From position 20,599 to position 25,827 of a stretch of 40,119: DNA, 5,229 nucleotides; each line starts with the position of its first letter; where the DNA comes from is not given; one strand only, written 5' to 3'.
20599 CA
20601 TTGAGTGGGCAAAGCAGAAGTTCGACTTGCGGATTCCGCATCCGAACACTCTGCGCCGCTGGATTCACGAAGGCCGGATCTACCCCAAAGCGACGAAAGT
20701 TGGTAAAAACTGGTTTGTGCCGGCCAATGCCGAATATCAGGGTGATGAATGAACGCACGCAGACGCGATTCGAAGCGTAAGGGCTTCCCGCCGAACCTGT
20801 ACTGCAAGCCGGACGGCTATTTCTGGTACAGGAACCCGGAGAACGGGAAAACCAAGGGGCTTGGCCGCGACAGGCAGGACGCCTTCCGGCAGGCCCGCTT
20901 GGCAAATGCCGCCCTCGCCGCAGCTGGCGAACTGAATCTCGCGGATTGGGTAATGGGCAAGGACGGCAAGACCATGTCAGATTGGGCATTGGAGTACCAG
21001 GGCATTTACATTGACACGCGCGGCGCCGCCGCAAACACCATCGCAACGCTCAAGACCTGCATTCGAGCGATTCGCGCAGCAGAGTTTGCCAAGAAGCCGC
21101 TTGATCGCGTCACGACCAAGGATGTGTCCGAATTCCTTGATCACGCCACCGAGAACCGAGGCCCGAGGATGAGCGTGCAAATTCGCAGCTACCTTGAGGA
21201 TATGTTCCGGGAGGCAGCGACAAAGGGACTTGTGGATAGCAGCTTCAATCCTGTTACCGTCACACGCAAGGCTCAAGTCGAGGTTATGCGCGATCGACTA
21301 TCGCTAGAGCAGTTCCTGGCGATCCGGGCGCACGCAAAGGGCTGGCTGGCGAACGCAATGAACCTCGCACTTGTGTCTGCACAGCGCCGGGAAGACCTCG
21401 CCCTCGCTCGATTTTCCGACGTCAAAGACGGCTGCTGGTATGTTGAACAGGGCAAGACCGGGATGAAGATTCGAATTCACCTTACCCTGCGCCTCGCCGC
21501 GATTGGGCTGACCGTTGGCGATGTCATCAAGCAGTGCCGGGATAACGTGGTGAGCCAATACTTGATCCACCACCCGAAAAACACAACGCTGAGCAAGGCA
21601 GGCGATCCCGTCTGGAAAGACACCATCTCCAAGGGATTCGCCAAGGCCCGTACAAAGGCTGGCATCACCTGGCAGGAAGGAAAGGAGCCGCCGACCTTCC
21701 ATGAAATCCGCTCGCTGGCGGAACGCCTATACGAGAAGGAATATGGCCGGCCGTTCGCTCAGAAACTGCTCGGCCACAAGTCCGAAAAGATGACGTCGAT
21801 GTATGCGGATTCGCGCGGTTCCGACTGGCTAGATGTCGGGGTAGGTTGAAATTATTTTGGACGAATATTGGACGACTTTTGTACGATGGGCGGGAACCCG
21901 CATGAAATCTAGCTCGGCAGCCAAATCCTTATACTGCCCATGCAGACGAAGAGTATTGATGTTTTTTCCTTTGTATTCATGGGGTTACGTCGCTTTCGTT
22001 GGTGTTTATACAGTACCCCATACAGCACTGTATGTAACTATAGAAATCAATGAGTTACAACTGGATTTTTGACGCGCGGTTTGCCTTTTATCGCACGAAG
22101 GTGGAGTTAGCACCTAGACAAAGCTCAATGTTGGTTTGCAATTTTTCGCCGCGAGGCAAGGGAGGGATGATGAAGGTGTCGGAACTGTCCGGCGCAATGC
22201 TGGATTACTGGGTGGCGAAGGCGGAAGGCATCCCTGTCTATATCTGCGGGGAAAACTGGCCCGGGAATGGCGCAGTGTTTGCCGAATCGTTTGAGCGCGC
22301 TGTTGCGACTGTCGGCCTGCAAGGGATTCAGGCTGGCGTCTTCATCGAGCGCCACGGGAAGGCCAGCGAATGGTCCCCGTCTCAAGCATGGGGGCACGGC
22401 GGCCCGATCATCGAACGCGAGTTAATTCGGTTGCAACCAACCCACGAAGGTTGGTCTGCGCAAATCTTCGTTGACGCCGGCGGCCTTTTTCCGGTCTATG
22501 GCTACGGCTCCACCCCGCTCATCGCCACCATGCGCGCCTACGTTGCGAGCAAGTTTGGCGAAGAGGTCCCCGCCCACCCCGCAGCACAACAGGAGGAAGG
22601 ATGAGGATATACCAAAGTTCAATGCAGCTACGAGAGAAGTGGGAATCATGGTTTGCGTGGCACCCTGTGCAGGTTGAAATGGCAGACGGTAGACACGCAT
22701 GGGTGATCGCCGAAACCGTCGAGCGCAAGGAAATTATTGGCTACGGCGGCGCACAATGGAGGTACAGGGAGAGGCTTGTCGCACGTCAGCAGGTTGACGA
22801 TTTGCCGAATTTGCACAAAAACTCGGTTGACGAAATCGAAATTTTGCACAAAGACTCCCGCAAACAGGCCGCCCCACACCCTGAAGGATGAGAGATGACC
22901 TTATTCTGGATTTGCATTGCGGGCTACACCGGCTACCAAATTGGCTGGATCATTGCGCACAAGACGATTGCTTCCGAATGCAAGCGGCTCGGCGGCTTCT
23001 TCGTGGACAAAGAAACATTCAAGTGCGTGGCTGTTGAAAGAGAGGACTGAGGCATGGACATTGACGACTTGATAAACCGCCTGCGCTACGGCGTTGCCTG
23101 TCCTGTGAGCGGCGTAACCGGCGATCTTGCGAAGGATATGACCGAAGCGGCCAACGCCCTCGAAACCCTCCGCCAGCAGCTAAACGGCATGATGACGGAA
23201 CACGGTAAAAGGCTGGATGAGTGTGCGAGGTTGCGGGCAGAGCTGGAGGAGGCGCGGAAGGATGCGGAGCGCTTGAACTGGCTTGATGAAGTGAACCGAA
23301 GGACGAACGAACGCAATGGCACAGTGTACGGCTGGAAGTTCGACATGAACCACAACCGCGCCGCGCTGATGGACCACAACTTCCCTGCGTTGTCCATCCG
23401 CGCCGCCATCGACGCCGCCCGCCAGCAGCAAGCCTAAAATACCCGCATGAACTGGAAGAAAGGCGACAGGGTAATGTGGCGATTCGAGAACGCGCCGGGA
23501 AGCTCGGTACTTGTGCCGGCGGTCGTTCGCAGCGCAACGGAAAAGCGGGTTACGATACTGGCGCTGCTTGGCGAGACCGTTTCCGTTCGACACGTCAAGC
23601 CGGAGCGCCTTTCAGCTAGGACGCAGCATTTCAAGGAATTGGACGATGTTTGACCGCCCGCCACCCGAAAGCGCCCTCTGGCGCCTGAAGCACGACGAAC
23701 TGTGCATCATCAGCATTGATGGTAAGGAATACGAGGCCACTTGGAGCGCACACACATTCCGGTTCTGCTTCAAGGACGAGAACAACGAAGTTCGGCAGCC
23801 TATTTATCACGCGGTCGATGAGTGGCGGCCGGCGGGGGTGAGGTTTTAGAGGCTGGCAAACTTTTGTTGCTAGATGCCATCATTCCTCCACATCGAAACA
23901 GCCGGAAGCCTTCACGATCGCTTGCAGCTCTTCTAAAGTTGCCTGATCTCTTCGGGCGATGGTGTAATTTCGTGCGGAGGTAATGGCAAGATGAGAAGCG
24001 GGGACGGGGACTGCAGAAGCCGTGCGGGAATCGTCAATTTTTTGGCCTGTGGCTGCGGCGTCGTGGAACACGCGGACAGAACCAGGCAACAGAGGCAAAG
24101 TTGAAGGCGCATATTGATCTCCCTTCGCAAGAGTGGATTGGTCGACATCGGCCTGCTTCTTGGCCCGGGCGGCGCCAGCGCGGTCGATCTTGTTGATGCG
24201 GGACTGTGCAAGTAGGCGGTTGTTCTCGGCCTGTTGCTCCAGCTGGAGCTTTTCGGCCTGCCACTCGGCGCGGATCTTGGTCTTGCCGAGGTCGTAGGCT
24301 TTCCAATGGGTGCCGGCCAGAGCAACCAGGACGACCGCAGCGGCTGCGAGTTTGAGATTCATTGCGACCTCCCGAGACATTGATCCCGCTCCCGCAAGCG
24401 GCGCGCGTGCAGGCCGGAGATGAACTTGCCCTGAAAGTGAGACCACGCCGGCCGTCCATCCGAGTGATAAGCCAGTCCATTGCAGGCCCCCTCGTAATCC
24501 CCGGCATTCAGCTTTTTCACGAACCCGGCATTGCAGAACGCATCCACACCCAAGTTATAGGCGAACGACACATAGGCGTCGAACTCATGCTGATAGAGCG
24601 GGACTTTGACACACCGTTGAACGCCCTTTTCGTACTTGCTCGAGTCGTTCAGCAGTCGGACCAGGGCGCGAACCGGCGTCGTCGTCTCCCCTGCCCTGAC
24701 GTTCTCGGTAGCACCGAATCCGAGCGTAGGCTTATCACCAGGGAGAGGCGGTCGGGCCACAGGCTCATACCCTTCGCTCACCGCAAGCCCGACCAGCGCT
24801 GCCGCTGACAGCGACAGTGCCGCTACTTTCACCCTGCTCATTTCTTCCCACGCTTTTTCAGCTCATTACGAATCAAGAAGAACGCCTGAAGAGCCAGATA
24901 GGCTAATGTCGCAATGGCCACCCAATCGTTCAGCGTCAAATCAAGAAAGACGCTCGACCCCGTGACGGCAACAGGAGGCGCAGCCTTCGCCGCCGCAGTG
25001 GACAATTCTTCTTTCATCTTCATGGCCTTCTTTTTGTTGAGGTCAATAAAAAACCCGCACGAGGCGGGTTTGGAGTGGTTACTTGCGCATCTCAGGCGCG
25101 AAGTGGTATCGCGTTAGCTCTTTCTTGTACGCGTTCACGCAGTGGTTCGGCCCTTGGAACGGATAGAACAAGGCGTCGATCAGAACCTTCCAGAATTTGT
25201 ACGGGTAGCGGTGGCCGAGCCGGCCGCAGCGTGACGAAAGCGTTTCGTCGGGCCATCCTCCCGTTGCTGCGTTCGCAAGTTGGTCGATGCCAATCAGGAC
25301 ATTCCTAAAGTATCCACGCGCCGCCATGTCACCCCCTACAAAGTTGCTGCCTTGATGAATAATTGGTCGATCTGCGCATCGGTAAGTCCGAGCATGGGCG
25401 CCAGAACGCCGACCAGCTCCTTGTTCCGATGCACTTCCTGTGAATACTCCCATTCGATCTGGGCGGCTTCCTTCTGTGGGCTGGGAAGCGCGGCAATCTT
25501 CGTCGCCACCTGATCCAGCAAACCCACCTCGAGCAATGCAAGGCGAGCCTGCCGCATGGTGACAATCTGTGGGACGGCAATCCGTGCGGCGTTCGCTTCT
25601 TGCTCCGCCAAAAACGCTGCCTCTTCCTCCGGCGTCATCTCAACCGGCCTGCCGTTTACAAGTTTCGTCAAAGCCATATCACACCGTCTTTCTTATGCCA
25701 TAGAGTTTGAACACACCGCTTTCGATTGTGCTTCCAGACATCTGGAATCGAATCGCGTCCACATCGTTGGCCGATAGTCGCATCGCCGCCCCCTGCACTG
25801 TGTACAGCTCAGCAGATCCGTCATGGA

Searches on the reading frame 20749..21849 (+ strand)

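Call 65: search_protein_families(library=phrogs, proteins=[window:20749-21849:+], max_evalue=0.0001)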
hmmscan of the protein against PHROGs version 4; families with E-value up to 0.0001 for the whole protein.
window:20749-21849:+ (366 aa): 5 families
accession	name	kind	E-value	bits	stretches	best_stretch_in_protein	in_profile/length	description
phrog_7244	-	integration and excision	1.1e-55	189.7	1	11-264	4-262/263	integrase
phrog_1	-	integration and excision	3.3e-44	153.1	1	9-355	106-435/611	integrase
phrog_10320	-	unknown function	4.3e-25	88.7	1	288-361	15-86/89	-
phrog_216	-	integration and excision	7.4e-20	72.2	1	150-358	22-227/301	integrase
phrog_15424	-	unknown function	4.9e-05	24.4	1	17-127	15-125/128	-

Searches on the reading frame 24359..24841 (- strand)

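Call 65: search_protein_families(library=phrogs, proteins=[window:24359-24841:-], max_evalue=0.0001)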
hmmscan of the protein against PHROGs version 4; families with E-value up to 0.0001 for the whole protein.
window:24359-24841:- (160 aa): 4 families
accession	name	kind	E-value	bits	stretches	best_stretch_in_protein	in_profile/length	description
phrog_7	-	lysis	4.2e-36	125.4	1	7-158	550-698/873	endolysin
phrog_7910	-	lysis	6.3e-19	69.4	1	61-157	4-93/96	endolysin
phrog_33083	-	lysis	1.2e-13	51.6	1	37-148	28-133/456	endolysin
phrog_10457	-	lysis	5.6e-13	49.9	1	67-153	12-91/95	endolysin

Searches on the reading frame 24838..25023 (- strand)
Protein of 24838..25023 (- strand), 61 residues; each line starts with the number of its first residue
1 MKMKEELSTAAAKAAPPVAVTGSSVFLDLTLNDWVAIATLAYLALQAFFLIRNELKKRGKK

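Call 65: search_protein_families(library=phrogs, proteins=[window:24838-25023:-], max_evalue=0.0001)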
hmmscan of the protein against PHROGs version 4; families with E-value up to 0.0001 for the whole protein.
window:24838-25023:- (61 aa): 2 families
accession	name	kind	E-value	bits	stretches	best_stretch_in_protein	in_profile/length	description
phrog_920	-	lysis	3e-16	59.7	1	3-61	4-61/67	holin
phrog_9102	-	unknown function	7e-07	30.2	1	3-60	6-67/69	-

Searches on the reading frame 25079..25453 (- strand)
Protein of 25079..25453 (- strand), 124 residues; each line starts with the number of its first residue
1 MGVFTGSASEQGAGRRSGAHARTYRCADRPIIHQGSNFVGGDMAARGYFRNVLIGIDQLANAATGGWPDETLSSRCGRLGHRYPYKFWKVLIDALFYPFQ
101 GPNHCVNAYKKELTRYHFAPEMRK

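Call 65: search_protein_families(library=phrogs, proteins=[window:25079-25453:-], max_evalue=0.0001)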
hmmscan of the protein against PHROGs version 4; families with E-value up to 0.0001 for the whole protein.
window:25079-25453:- (124 aa): 2 families
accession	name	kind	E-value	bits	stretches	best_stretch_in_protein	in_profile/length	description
phrog_3342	-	unknown function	1.1e-20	74.3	1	45-120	7-82/90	-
phrog_34710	-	unknown function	2.6e-07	31.6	1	51-110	47-104/132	-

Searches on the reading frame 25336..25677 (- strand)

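Call 65: search_protein_families(library=phrogs, proteins=[window:25336-25677:-], max_evalue=0.0001)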
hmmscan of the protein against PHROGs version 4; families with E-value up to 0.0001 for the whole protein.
window:25336-25677:- (113 aa): 3 families
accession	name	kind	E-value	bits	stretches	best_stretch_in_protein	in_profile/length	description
phrog_6034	-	unknown function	1.4e-21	77.9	1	33-113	82-164/164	-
phrog_14311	-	unknown function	6.5e-15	56.4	1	38-113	63-140/140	-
phrog_10241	-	unknown function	5.8e-13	50.1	1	27-111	129-209/211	-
